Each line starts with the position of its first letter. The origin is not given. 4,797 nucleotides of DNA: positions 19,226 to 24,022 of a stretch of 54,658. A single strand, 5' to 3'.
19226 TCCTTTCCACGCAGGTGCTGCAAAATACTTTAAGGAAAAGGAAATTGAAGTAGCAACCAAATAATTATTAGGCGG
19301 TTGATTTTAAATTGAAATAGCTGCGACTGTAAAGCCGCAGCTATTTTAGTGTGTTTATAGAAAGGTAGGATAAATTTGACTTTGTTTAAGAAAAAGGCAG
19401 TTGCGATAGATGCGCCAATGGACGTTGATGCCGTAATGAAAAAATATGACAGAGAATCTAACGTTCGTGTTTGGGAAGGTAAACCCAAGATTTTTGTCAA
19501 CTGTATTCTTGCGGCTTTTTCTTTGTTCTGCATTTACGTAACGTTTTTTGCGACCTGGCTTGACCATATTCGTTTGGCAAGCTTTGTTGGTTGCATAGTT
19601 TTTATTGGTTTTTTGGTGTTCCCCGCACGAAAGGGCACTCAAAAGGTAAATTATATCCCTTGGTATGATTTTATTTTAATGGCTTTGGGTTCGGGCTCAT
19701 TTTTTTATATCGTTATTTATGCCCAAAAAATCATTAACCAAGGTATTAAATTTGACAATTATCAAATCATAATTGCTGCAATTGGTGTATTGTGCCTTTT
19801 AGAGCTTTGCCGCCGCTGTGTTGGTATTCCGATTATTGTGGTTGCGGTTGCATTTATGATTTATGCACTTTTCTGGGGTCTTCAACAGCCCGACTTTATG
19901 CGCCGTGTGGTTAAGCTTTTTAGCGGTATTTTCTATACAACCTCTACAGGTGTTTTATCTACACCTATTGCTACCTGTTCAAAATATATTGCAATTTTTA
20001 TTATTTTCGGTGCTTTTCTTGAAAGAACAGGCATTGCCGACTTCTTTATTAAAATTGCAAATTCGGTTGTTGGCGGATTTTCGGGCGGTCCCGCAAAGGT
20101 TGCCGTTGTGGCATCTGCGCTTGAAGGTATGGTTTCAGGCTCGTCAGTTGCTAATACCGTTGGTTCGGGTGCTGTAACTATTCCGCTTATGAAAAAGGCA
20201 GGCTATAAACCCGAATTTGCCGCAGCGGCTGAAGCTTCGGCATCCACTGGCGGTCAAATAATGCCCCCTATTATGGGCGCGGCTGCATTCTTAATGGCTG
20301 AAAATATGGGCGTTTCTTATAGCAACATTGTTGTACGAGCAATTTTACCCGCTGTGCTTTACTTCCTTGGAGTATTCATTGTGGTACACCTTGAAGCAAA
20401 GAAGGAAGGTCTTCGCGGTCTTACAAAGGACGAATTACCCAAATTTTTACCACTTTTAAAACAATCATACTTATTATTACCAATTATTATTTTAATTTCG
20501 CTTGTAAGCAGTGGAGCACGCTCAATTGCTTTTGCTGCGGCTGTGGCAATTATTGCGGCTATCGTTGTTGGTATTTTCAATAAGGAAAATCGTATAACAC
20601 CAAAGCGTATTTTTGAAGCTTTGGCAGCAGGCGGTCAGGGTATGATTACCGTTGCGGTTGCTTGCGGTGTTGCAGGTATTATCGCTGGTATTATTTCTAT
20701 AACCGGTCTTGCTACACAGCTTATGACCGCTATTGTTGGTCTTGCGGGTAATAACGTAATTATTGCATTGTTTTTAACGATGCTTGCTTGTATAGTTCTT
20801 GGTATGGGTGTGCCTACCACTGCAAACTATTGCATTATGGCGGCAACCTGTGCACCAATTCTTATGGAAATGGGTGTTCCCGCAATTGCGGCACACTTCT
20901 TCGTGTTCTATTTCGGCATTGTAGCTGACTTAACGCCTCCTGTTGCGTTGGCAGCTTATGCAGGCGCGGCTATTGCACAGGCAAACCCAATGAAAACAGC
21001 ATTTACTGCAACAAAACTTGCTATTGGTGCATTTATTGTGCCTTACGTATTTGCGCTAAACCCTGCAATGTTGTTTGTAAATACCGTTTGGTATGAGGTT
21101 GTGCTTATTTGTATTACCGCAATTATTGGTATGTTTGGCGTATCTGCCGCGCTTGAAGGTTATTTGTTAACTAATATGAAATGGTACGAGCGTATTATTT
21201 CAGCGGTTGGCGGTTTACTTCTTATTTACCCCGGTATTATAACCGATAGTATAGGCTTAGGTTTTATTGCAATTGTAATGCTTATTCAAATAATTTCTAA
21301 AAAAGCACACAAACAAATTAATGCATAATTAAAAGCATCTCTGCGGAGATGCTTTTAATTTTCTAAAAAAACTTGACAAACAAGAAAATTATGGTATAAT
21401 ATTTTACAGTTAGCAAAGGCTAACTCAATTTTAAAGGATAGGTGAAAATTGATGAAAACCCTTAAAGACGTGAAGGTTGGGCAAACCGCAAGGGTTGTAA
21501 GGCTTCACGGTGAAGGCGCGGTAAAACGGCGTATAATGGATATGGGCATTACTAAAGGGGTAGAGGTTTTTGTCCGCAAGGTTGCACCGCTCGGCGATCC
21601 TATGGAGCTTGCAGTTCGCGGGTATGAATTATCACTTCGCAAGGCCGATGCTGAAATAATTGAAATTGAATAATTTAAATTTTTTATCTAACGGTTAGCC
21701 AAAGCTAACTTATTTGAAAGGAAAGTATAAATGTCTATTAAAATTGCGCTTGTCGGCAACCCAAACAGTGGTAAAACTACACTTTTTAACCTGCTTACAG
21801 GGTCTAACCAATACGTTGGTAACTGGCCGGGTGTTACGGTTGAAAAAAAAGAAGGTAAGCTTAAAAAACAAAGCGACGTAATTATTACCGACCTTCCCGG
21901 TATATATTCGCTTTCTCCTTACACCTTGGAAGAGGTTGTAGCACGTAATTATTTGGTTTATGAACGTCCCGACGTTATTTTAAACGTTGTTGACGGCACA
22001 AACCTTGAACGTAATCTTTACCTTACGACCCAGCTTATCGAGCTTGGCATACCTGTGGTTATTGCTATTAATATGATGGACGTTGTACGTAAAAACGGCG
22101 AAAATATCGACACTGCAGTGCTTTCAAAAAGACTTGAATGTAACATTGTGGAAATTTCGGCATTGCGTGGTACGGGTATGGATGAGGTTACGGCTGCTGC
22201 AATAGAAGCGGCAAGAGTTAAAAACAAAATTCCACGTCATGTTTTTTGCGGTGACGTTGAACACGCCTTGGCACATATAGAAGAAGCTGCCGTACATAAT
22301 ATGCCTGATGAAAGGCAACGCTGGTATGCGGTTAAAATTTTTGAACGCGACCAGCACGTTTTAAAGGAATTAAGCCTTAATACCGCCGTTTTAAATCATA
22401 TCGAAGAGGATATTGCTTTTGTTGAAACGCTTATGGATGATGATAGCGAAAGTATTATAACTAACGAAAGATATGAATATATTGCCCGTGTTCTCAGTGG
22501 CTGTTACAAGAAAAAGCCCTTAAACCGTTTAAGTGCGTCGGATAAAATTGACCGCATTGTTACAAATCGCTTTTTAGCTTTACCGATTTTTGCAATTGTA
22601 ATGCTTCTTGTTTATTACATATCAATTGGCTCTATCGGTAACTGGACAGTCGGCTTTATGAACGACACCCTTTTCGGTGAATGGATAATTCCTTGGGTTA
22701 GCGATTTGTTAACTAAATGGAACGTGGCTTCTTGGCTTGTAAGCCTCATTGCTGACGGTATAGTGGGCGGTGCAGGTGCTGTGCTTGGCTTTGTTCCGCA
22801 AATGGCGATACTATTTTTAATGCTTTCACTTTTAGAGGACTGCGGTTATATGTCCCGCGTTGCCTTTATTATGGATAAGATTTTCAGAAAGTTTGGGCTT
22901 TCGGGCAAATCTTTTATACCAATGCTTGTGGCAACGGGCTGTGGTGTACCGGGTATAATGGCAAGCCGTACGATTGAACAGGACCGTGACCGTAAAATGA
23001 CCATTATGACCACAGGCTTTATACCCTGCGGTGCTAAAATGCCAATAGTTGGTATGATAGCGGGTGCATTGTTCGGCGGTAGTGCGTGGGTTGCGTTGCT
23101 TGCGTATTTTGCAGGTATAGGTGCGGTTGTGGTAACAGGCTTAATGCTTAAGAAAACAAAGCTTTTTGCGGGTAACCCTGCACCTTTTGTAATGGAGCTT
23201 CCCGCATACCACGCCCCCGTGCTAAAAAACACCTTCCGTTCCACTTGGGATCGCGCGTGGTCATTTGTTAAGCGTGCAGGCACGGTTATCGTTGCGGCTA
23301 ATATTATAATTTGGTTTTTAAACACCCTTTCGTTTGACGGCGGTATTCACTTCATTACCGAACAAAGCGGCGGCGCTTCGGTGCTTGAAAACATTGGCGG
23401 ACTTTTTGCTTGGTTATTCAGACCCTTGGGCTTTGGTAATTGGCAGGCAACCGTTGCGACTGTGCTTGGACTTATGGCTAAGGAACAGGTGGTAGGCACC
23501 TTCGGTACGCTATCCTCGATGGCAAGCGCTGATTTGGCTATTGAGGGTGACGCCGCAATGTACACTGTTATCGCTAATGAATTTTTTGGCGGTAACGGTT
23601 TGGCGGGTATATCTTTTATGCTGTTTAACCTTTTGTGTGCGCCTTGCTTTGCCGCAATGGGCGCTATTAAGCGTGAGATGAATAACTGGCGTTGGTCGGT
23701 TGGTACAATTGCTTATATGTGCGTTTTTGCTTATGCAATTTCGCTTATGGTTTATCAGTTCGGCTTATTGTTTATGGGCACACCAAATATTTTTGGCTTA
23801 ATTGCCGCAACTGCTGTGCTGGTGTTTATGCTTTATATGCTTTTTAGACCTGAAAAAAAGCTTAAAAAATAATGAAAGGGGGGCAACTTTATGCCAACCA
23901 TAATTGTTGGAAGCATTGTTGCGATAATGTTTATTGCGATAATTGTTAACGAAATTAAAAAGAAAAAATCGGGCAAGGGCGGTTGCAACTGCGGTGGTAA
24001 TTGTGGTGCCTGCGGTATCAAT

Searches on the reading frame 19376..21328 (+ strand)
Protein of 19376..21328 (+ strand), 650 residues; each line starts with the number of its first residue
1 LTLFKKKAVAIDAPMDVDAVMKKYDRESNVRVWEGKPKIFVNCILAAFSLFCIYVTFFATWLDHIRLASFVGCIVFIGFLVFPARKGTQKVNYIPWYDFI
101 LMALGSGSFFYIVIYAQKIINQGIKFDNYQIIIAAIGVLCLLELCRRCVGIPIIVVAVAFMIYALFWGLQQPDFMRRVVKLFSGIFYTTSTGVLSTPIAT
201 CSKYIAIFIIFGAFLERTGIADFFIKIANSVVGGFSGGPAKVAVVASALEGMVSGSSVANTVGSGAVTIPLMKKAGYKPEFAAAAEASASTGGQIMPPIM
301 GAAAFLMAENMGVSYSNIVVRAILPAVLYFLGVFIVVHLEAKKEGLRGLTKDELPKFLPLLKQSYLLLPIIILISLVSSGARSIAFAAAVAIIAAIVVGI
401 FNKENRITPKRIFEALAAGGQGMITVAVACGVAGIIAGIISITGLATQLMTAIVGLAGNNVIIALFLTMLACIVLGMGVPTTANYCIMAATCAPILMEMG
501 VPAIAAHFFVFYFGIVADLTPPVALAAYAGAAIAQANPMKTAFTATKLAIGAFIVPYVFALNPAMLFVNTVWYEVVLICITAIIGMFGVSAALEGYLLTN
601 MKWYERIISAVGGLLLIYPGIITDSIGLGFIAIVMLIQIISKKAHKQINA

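Call 37: search_protein_families(library=pfam, max_evalue=1e-8, proteins=[window:19376-21328:+])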
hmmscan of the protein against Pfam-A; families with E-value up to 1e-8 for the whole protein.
window:19376-21328:+ (650 aa): 1 family
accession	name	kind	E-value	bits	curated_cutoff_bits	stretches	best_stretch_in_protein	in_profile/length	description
PF06808.19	DctM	-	2.9e-95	320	23.8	1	137-570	2-409/413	Tripartite ATP-independent periplasmic transporter, DctM component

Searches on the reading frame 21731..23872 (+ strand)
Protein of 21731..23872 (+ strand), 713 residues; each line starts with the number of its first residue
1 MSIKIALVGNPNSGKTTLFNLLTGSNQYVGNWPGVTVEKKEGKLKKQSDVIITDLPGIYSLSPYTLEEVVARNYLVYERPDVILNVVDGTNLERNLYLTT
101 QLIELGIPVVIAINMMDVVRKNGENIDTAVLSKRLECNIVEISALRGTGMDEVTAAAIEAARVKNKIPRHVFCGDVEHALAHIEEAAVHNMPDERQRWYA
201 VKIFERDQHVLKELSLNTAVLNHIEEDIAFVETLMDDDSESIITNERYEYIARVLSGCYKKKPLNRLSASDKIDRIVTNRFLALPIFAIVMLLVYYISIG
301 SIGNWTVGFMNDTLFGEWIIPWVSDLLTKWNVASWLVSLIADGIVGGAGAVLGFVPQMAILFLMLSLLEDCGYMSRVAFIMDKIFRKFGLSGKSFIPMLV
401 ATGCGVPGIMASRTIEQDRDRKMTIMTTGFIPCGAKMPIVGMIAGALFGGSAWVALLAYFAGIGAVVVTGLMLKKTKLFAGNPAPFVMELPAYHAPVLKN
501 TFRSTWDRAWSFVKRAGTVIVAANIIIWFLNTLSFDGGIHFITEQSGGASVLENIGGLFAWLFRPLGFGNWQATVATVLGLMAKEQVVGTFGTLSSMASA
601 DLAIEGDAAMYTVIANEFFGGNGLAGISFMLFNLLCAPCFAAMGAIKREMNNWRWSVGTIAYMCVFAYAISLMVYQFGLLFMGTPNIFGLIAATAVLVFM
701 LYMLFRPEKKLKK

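Call 37: search_protein_families(library=pfam, max_evalue=1e-8, proteins=[window:21731-23872:+])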
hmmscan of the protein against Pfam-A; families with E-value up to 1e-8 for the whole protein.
window:21731-23872:+ (713 aa): 5 families
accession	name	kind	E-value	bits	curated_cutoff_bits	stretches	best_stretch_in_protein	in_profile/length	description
PF02421.24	FeoB_N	-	2e-66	222.8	27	1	4-155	2-154/156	Ferrous iron transport protein B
PF07670.19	Gate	-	3.5e-31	108.2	29.6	2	352-446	2-103/104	Nucleoside recognition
PF01926.29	MMR_HSR1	-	1.9e-21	76.7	21.9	1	4-114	1-112/113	50S ribosome-binding GTPase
PF17910.6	FeoB_Cyto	-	2.4e-19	69.9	23.4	1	174-260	3-90/90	FeoB cytosolic helical domain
PF07664.17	FeoB_C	-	3.3e-19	68.8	26.6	1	456-508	2-54/54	Ferrous iron transport protein B C terminus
